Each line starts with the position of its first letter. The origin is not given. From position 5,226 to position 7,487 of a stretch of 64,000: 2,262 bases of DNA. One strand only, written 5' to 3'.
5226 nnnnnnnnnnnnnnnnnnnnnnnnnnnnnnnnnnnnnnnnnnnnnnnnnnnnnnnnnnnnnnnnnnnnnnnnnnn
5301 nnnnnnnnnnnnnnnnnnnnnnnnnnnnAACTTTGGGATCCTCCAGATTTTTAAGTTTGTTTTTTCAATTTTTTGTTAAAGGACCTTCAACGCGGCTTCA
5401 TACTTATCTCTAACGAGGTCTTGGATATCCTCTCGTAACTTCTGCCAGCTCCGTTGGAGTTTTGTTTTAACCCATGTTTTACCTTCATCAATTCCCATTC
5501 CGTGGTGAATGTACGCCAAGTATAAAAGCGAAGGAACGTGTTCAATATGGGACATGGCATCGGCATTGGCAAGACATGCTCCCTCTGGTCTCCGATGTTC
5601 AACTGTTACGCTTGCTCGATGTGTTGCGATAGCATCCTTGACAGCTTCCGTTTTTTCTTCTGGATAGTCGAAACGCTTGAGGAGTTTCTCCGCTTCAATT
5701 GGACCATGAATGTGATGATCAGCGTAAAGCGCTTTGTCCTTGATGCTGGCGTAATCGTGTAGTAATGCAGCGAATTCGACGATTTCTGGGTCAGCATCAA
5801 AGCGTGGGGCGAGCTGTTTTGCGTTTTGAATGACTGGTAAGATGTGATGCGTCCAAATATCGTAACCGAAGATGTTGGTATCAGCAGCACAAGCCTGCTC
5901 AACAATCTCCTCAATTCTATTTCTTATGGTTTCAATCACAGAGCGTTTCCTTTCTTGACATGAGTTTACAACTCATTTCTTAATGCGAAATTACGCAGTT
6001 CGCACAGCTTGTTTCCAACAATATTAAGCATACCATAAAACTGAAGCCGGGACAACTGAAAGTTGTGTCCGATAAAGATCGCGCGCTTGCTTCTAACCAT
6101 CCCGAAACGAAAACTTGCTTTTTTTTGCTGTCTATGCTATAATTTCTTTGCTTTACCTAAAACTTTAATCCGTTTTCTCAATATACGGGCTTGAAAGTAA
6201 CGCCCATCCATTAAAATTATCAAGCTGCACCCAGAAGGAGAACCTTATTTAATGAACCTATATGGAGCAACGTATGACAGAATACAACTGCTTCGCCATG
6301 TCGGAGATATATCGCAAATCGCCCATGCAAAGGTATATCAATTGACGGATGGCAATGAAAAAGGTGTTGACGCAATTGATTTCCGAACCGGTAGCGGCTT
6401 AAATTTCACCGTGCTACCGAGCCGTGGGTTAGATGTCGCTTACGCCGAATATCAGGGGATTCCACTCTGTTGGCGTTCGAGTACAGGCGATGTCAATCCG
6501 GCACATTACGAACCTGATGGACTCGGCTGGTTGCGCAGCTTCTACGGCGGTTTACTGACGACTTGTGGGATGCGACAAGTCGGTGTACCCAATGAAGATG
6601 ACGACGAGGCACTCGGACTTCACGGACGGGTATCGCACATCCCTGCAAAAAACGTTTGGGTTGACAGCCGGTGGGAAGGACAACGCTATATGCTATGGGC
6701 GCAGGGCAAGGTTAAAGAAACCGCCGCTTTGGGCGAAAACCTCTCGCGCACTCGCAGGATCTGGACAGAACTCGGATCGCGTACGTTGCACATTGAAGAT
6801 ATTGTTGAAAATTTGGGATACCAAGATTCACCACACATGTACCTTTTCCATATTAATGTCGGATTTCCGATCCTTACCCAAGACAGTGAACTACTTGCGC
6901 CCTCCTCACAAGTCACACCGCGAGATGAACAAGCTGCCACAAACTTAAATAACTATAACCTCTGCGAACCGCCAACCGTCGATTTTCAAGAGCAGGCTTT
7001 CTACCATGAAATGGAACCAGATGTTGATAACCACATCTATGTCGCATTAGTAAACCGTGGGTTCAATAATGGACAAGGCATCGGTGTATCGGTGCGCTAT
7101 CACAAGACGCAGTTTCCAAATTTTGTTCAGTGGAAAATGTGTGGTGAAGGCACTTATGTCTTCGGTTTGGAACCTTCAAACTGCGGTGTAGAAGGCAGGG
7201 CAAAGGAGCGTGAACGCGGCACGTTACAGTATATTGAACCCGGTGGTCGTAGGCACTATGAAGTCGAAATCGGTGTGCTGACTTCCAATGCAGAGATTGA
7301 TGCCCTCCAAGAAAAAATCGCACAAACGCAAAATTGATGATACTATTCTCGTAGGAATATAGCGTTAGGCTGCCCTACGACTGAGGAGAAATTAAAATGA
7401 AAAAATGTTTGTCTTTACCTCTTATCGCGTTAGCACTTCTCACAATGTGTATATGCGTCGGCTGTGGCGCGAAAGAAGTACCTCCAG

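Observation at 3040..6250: Low-GC islet of five small minus-strand accessory genes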

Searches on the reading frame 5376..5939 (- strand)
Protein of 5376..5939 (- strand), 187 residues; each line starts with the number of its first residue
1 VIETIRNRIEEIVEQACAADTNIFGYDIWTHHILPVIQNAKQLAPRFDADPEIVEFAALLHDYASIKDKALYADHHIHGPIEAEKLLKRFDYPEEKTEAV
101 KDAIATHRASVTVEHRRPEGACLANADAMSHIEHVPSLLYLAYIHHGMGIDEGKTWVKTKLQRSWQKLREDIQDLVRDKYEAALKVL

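Call 6: search_protein_families(library=pfam, proteins=[window:5376-5939:-], max_evalue=0.01)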
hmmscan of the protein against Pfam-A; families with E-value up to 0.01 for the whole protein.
window:5376-5939:- (187 aa): 1 family
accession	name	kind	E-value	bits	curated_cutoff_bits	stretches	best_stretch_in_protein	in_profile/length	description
PF01966.28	HD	-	1.3e-09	38.8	22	1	31-129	3-113/116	HD domain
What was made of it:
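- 5376..5939 (-): HD-domain phosphohydrolase (187 aa, GTG start). First, promoter-proximal gene of the array. PF01966 E 1.3e-9 (call 6).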

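Call 7: search_protein_families(library=ncbifam, proteins=[window:5376-5939:-], max_evalue=0.01)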
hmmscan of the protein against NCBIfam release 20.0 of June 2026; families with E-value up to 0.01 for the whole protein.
window:5376-5939:- (187 aa): 5 families
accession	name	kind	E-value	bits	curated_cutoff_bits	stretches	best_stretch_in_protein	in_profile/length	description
TIGR00488.1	TIGR00488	equivalog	5.4e-06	26.4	70.15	1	31-66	11-46/173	bis(5'-nucleosyl)-tetraphosphatase (symmetrical) YqeK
NF007515.0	PRK10119.1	equivalog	3.9e-05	23.3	286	1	26-130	25-130/231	phosphohydrolase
TIGR01596.1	cas3_HD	equivalog_domain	8.2e-05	22.7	43.45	0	31-172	3-136/178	CRISPR-associated endonuclease Cas3''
TIGR03401.1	cyanamide_fam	subfamily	0.0016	18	109.85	1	40-109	71-143/228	HD domain protein, cyanamide hydratase family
TIGR00277.1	HDIG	domain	0.0019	18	27.6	1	31-100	7-78/84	HDIG domain-containing metalloprotein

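Call 8: search_protein_families(library=padloc, proteins=[window:5376-5939:-], max_evalue=0.1)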
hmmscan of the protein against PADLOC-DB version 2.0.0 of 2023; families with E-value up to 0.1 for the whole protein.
window:5376-5939:- (187 aa): 1 family
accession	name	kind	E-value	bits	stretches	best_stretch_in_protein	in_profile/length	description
PDLC00940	Cas3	-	2.2e-05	22.7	1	31-172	3-136/178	CRISPR-associated endonuclease Cas3-HD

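Call 39: search_solved_structures(query=window:5376-5939:-, max_evalue=0.01)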
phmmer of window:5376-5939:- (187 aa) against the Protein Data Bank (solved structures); distinct sequences matched with E-value up to 0.01: 3.
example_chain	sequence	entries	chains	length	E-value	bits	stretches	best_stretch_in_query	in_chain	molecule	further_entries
2pq7_A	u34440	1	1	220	0.00062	22.9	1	25-135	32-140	Predicted HD superfamily hydrolase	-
2o08_A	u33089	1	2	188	0.003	20.7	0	31-69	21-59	BH1327 protein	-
3gw7_A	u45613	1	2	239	0.0073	19.5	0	32-131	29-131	Uncharacterized protein yedJ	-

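Call 70: search_protein_families(library=phrogs, proteins=[window:5376-5939:-], max_evalue=0.001)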
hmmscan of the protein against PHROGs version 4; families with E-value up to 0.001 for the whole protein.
window:5376-5939:- (187 aa): 1 family
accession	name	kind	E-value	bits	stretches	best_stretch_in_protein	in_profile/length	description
phrog_3921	-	unknown function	6.9e-14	52.8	1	31-169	32-152/227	-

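Call 83: find_homologous_proteins(query=window:5376-5939:-, max_evalue=0.00001)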
Query window:5376-5939:- (187 aa): 409 proteins with E <= 0.00001 among 899 candidates; the best 120 are listed.
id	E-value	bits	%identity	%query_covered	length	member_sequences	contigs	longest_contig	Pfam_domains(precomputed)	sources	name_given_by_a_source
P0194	5.6e-114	396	95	100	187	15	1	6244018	PF01966.29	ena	-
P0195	8.8e-112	389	91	100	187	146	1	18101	PF01966.29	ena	-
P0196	1.2e-110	385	91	100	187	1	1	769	PF01966.29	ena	-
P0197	1.9e-110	385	92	100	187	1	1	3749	PF01966.29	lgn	-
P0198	7.5e-110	383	91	100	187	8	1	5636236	PF01966.29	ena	-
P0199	9.3e-110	383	90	100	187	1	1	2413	PF01966.29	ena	-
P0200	1.1e-109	382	90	100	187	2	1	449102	PF01966.29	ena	-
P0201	1.1e-109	382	90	100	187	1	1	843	PF01966.29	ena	-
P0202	2.1e-109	381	90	100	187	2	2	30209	PF01966.29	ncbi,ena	-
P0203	1.1e-108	379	90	100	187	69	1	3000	PF01966.29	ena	-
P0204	1.3e-108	379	91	100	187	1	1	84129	PF01966.29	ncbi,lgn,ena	-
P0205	1.7e-108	378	90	100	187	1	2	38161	PF01966.29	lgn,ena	-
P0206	1.9e-108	378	88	100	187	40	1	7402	PF01966.29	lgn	-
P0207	2.5e-108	378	89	100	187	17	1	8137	PF01966.29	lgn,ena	-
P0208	3.0e-108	378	89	100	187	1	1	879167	PF01966.29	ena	-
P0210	3.7e-108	377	90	100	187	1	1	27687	PF01966.29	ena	-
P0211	4.0e-108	377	89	100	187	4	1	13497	PF01966.29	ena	-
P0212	4.5e-108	377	90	100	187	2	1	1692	PF01966.29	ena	-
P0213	6.8e-108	376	90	100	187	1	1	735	PF01966.29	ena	-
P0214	7.4e-108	376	90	100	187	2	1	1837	PF01966.29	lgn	-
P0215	8.2e-108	376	90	100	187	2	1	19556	PF01966.29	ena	-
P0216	1.2e-107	376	89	100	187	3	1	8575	PF01966.29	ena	-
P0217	1.3e-107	376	88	100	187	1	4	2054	PF01966.29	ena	-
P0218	1.5e-107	375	89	100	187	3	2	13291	PF01966.29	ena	-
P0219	2.6e-107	375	90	100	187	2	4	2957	PF01966.29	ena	-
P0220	5.6e-107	373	89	100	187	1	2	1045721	PF01966.29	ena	-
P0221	6.4e-107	373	86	100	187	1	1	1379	PF01966.29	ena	-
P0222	6.7e-107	373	88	100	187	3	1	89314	PF01966.29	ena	-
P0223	9.9e-107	373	89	100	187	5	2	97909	PF01966.29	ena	-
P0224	1.3e-106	372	88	100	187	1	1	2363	PF01966.29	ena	-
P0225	1.4e-106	372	88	100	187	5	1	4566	PF01966.29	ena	-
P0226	1.6e-106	372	88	100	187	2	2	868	PF01966.29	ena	-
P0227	2.8e-106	371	86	100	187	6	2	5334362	PF01966.29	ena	-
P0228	3.6e-106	371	89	100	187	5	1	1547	PF01966.29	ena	-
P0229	3.8e-106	371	89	100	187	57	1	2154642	PF01966.29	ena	-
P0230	4.1e-106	371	88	100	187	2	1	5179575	PF01966.29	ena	-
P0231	4.2e-106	371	87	100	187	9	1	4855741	PF01966.29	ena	-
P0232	4.5e-106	371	87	100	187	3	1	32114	PF01966.29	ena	-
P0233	1.3e-105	369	87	99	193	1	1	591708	PF01966.29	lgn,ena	-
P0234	1.4e-105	369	88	100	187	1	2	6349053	PF01966.29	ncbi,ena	-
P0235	1.8e-105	369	88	100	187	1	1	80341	PF01966.29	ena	-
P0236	1.8e-105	369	88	100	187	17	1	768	PF01966.29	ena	-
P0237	1.9e-105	368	87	100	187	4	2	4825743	PF01966.29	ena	-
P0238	1.9e-105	368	88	100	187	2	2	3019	PF01966.29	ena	-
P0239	2.1e-105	368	87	100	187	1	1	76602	PF01966.29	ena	-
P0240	2.4e-105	368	87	100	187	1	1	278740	PF01966.29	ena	-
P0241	3.8e-105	368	87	100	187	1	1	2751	PF01966.29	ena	-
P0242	5.3e-105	367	86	100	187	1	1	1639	PF01966.29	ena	-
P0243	1.1e-104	366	87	100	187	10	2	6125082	PF01966.29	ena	-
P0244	4.3e-104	364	86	100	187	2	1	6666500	PF01966.29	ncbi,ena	-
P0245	4.8e-104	364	87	100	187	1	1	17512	PF01966.29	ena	-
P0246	5.4e-104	364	87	100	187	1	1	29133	PF01966.29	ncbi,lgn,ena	-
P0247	1.2e-103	363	88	100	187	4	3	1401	PF01966.29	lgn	-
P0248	1.4e-103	362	88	100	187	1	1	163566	PF01966.29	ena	-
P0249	1.6e-103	362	85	100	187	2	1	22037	PF01966.29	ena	-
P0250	1.7e-103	362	87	100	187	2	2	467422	PF01966.29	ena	-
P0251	1.8e-103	362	87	100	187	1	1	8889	PF01966.29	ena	-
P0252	2.1e-103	362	86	100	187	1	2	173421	PF01966.29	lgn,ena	-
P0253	3.1e-103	361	87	100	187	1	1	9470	PF01966.29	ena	-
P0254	3.4e-103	361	86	100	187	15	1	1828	PF01966.29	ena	-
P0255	3.4e-103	361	86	100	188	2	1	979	PF01966.29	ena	-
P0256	6.3e-103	360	86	100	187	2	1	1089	PF01966.29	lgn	-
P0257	7.5e-103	360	85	100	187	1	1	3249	PF01966.29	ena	-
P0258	1.2e-102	359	84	100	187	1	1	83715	PF01966.29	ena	-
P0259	1.3e-102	359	83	100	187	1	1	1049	PF01966.29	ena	-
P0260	1.6e-102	359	84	100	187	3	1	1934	PF01966.29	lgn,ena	-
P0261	1.7e-102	359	86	100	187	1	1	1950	PF01966.29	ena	-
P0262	2.5e-102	358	86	100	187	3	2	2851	PF01966.29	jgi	jgi:uncharacterized protein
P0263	3.0e-102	358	86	100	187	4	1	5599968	PF01966.29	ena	-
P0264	3.4e-102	358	86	100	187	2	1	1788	PF01966.29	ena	-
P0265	3.6e-102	358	87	100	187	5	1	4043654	PF01966.29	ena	-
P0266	5.1e-102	357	85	100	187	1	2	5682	PF01966.29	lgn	-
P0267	8.7e-102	357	85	100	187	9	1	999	PF01966.29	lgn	-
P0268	9.2e-102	356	83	100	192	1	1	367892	PF01966.29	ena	-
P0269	1.6e-101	356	83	100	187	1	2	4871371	PF01966.29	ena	-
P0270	1.6e-101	356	86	100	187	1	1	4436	PF01966.29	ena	-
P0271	1.6e-101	356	86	100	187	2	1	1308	PF01966.29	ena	-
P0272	1.6e-101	356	86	100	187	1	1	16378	PF01966.29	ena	-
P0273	3.6e-101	355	87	98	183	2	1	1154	PF01966.29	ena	-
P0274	7.4e-101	354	86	100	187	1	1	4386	PF01966.29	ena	-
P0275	1.3e-100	353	85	100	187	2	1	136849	PF01966.29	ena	-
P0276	1.3e-100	353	84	100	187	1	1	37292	PF01966.29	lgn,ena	-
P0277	1.6e-100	352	83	100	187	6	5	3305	PF01966.29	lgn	-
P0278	2.8e-100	352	83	100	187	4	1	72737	PF01966.29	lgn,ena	-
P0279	3.7e-100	351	84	100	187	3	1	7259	PF01966.29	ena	-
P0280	4.2e-100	351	84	100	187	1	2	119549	PF01966.29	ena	-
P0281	1.0e-99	350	83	100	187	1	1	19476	PF01966.29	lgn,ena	-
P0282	1.4e-99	349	83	100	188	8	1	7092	PF01966.29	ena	-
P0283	2.6e-99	348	84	100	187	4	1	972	PF01966.29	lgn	-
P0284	3.0e-99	348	83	100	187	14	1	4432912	PF01966.29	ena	-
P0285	3.8e-99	348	84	99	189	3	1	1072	PF01966.29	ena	-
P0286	9.4e-99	347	83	100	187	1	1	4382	PF01966.29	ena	-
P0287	1.6e-98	346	82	99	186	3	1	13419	PF01966.29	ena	-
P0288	3.2e-98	345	83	100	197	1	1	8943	PF01966.29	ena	-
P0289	3.4e-98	345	83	100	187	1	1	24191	PF01966.29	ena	-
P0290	8.5e-97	340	83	100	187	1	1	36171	PF01966.29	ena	-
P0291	1.1e-95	337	82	100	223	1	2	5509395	PF01966.29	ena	-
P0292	5.7e-94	331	79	100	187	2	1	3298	PF01966.29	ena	-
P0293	7.5e-89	314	86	87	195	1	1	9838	PF01966.29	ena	-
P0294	1.3e-85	304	80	93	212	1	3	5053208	PF01966.29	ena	-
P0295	1.6e-84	300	72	98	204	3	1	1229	PF01966.29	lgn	-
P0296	1.4e-83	297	86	81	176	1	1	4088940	PF01966.29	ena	-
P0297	3.5e-83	296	70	98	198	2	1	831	PF01966.29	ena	-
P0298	6.9e-82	292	68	98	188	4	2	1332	PF01966.29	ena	-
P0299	2.4e-80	287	72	96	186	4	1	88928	PF01966.29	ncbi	-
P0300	7.9e-80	285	70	96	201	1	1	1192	PF01966.29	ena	-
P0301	2.2e-79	284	66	100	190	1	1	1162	PF01966.29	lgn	-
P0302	2.3e-79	284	68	100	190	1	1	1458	PF01966.29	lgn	-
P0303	1.1e-78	281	70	96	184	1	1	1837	PF01966.29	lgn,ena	-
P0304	1.5e-78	281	69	96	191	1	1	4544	PF01966.29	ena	-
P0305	2.6e-78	280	68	97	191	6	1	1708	PF01966.29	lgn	-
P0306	3.5e-78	280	68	97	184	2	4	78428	PF01966.29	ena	-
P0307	9.6e-78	278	69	96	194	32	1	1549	PF01966.29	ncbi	-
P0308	1.0e-77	278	67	96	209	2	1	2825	PF01966.29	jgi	jgi:uncharacterized protein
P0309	1.1e-77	278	66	100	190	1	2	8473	PF01966.29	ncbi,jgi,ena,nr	ncbi:MAG TPA: HD domain-containing protein [Rhodothermales bacterium]|nr:HD domain-containing protei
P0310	1.5e-77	278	69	96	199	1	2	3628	PF01966.29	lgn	-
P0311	2.2e-77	277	69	97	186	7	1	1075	PF01966.29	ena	-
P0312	5.1e-77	276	69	96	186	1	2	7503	PF01966.29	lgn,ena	-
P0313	6.2e-77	276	68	96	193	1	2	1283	PF01966.29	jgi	-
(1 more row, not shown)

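Call 84: find_encoding_contigs(protein=P0299, flank=4000, max_places=2)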
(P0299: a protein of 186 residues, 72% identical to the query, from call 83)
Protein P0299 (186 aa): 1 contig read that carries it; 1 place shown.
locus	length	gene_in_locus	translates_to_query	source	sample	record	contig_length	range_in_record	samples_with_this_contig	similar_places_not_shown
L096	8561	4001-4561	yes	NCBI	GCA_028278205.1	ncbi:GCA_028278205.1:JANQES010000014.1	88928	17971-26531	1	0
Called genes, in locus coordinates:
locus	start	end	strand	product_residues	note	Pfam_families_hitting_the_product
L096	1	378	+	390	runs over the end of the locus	-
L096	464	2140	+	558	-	PF12729:4HB_MCP_1, PF00672:HAMP, PF00512:HisKA (weak), PF02518:HATPase_c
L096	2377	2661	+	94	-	-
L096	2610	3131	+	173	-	-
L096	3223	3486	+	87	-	PF04994:TfoX_C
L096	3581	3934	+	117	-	PF01588:tRNA_bind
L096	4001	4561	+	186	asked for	PF01966:HD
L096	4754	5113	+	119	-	PF04237:YjbR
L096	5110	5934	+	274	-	-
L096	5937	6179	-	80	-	-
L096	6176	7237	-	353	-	-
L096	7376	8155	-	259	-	-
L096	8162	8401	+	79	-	-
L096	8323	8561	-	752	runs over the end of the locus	PF19313:DUF5916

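Call 85: find_encoding_contigs(protein=P0306, flank=4000, max_places=2)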
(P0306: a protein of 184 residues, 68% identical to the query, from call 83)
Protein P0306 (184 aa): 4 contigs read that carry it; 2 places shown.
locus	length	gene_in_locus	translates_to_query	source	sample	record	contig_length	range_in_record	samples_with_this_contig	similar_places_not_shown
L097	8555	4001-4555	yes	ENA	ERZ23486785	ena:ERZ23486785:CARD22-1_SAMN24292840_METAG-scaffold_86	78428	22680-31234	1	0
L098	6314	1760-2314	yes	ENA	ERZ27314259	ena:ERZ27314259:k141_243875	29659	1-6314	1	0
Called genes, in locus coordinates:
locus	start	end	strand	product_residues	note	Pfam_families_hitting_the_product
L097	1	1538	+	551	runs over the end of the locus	PF12729:4HB_MCP_1, PF00672:HAMP, PF00512:HisKA (weak), PF02518:HATPase_c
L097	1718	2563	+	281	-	PF13145:Rotamase_2, PF13616:Rotamase_3, PF00639:Rotamase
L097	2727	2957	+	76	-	PF09855:Zn_ribbon_13 (weak)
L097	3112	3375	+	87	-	PF04994:TfoX_C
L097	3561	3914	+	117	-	PF01588:tRNA_bind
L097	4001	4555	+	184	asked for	PF01966:HD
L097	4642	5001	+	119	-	PF04237:YjbR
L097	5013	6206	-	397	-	PF14020:DUF4236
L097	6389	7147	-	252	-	-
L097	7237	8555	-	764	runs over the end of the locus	PF06452:CBM9_1 (weak), PF19313:DUF5916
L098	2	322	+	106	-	?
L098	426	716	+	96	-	PF09855:Zn_ribbon_13 (weak)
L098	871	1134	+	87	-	PF04994:TfoX_C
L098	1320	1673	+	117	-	PF01588:tRNA_bind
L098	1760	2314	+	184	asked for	PF01966:HD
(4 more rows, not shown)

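Call 86: find_encoding_contigs(protein=P0309, flank=4000, max_places=2)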
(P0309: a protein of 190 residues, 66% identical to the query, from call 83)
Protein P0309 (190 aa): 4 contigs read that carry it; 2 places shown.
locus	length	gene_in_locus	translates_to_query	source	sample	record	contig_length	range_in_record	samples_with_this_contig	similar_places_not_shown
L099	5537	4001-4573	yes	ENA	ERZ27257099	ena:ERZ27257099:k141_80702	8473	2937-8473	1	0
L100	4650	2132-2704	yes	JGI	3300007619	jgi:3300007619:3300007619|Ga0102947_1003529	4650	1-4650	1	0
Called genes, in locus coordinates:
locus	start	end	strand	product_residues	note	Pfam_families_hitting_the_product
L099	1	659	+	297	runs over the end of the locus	PF02749:QRPTase_N, PF01729:QRPTase_C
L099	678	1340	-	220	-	PF03330:DPBB_1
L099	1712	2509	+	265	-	-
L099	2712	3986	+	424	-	PF00285:Citrate_synt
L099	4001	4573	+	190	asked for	PF01966:HD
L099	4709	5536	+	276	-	?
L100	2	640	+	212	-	?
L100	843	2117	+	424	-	PF00285:Citrate_synt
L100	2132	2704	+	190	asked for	PF01966:HD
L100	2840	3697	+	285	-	PF01435:Peptidase_M48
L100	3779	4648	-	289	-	?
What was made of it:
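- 5376..5939 (-): 66-72% identity to homologues in other phyla (calls 83-86).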

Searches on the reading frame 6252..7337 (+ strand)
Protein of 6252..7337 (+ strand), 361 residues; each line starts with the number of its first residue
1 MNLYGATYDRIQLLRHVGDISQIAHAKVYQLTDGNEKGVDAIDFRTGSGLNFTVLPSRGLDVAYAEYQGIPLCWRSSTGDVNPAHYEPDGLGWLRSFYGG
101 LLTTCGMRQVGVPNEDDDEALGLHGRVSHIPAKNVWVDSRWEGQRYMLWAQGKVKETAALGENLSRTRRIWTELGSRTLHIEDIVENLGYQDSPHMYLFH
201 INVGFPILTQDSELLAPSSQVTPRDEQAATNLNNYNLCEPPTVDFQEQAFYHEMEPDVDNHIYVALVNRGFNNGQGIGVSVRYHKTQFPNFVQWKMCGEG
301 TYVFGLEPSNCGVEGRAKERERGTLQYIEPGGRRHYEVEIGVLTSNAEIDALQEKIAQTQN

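Call 6: search_protein_families(library=pfam, proteins=[window:6252-7337:+], max_evalue=0.01)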
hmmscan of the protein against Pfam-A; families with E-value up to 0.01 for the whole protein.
window:6252-7337:+ (361 aa): 1 family
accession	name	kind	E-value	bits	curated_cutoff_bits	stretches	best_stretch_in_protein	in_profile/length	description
PF14486.12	DUF4432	-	3.1e-103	345.2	32.5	1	37-342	2-304/304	Domain of unknown function (DUF4432)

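Call 7: search_protein_families(library=ncbifam, proteins=[window:6252-7337:+], max_evalue=0.01)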
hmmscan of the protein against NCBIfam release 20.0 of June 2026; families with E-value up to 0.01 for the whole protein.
window:6252-7337:+ (361 aa): 0 families

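Call 12: find_related_loci(query=window:6252-7337:+, collection=genome_contigs, flank=10000)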
Query window:6252-7337:+ (361 aa) in genome_contigs; peptide patterns used: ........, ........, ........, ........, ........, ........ (x = any residue, [..] = any of these).
192 stretches matched a pattern; 128 encode a relative of the query (tblastn E <= 1e-3); the best 80 are kept; 80 distinct loci.
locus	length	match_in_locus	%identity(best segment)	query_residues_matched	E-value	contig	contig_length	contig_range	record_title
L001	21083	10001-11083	98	1-361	0e+0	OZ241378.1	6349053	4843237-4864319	MAG: Candidatus Poribacteria bacterium isolate 8f0f5501-85a9-4e66-9deb-4e7c08d09c04 genome assembly, chromosome: 1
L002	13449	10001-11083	98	1-361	0e+0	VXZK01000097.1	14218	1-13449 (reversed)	MAG: Candidatus Poribacteria bacterium isolate SB0670_bin_33 NODE_1946_length_14218_cov_16.911601, whole genome shotgun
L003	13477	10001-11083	98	1-361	0e+0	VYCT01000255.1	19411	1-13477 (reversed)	MAG: Candidatus Poribacteria bacterium isolate SB0675_bin_22 NODE_1254_length_19411_cov_12.800165, whole genome shotgun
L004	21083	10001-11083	98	1-361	0e+0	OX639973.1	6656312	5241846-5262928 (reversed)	MAG: uncultured Poribacteria bacterium isolate a51c2dcd-0bc8-4832-ac43-f95c9d639ad7 genome assembly, chromosome: 1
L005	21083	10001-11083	97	1-361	0e+0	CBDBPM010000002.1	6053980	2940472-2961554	MAG: Candidatus Poribacteria bacterium isolate 2ce76e30-9b7a-4682-b141-86baa08e5e2a genome assembly, contig: contig_2, w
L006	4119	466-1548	98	1-361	0e+0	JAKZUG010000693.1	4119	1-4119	MAG: Candidatus Poribacteria bacterium isolate Langseth_MAG_00079 Langseth_MAG_00079_000000000693, whole genome shotgun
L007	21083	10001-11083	97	1-361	0e+0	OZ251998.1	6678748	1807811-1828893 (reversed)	MAG: Candidatus Poribacteria bacterium isolate 8f110123-501e-42ad-9d55-583bbc997c7d genome assembly, chromosome: 1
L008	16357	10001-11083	97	1-361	0e+0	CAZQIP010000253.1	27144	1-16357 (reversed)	MAG TPA_asm: uncultured bacterium isolate SRP338948_co1_32 genome assembly, contig: k141_96943, whole genome shotgun seq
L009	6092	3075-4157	97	1-361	0e+0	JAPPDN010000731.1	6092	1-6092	MAG: Candidatus Poribacteria bacterium isolate IRC4_bin_27 NODE_5766_length_6092_cov_4.67915, whole genome shotgun seque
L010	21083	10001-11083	96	1-361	0e+0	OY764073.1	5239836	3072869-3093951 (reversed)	MAG: Candidatus Poribacteria bacterium isolate c0dbee2e-4153-42cb-9392-5991059e4d04 genome assembly, chromosome: 1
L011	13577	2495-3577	96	1-361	0e+0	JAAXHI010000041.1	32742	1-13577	MAG: Candidatus Poribacteria bacterium isolate Plut_88885 unfiltered_Plut_88885_genomic_contig_102449, whole genome shot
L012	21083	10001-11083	95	1-361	0e+0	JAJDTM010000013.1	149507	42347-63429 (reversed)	MAG: Candidatus Poribacteria bacterium isolate jk18x1bzbins.25 k141_144963, whole genome shotgun sequence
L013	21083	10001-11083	96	1-361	0e+0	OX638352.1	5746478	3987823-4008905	MAG: uncultured Poribacteria bacterium isolate 319d9eaa-e5ea-4d6b-972a-5b23a2ce0867 genome assembly, chromosome: 1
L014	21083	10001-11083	95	1-361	0e+0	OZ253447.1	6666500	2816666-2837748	MAG: Candidatus Poribacteria bacterium isolate c3a381aa-0ed9-4b9f-99fb-31763fcdc289 genome assembly, chromosome: 1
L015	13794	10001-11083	94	1-361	0e+0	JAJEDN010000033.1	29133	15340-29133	MAG: Candidatus Poribacteria bacterium isolate p16x33bins.23 k141_1255660, whole genome shotgun sequence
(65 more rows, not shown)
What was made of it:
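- Taxon and synteny: 80 Poribacteria loci were fetched through DUF4432 (call 12).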
